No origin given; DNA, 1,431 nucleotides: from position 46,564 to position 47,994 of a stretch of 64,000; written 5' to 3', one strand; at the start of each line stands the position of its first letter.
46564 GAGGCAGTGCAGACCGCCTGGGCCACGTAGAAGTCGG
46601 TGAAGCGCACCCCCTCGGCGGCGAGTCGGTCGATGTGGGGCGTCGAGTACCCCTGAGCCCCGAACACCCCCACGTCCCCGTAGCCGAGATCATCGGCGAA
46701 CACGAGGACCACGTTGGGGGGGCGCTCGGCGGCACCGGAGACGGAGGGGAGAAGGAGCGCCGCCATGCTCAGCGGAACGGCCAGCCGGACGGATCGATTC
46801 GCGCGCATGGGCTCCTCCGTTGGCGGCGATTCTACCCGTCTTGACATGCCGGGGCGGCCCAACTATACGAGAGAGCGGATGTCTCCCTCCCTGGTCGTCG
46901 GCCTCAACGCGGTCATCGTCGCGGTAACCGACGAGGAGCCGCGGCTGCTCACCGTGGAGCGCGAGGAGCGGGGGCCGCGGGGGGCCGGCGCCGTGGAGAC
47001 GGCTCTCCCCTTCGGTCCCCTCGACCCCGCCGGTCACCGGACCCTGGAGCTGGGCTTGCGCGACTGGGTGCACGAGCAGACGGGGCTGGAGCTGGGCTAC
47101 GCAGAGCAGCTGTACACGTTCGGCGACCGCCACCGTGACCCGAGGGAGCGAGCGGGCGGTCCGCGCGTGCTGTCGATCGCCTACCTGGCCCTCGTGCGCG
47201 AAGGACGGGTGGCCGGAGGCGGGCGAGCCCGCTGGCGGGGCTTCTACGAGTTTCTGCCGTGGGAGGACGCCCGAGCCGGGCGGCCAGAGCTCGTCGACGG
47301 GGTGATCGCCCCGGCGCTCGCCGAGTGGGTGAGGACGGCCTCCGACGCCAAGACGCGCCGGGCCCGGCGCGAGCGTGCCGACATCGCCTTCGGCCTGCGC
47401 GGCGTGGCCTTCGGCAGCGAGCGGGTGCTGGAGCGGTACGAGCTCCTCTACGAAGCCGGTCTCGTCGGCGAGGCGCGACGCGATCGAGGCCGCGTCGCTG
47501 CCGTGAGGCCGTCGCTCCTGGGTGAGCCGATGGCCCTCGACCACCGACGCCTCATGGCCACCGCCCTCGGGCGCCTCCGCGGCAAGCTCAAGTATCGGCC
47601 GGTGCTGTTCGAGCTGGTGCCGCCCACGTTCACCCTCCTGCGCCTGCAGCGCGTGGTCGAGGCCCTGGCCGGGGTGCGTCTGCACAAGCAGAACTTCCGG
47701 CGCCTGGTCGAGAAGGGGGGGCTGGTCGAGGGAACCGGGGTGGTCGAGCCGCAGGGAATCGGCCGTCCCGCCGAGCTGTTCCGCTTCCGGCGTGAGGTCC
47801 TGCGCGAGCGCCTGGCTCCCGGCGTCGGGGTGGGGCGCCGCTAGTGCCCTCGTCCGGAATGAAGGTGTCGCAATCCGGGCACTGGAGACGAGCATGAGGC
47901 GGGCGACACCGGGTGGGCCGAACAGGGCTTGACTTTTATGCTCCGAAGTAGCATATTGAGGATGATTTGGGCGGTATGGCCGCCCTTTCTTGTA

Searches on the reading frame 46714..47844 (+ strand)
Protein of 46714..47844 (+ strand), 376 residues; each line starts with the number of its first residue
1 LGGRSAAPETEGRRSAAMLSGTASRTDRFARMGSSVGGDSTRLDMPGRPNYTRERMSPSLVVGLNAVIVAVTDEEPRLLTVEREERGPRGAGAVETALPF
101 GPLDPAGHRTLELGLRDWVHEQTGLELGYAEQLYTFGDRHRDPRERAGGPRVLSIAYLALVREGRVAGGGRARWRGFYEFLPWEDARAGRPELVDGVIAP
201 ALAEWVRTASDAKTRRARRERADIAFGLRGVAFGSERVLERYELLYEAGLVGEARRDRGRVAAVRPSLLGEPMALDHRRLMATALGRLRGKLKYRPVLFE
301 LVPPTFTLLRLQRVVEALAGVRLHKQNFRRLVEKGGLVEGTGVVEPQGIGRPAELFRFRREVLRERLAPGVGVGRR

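Call 62: search_protein_families(library=pfam, proteins=[window:46714-47844:+], max_evalue=0.00001)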
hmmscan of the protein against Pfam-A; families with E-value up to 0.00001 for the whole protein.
window:46714-47844:+ (376 aa): 2 families
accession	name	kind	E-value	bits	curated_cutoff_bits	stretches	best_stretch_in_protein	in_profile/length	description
PF21906.2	NrtR_WHD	-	3.5e-18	65.9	27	1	299-358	2-61/61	NrtR DNA-binding winged helix domain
PF19368.5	AraR_C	-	1.3e-06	28.9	23.8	1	294-361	1-69/82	AraR C-terminal winged HTH domain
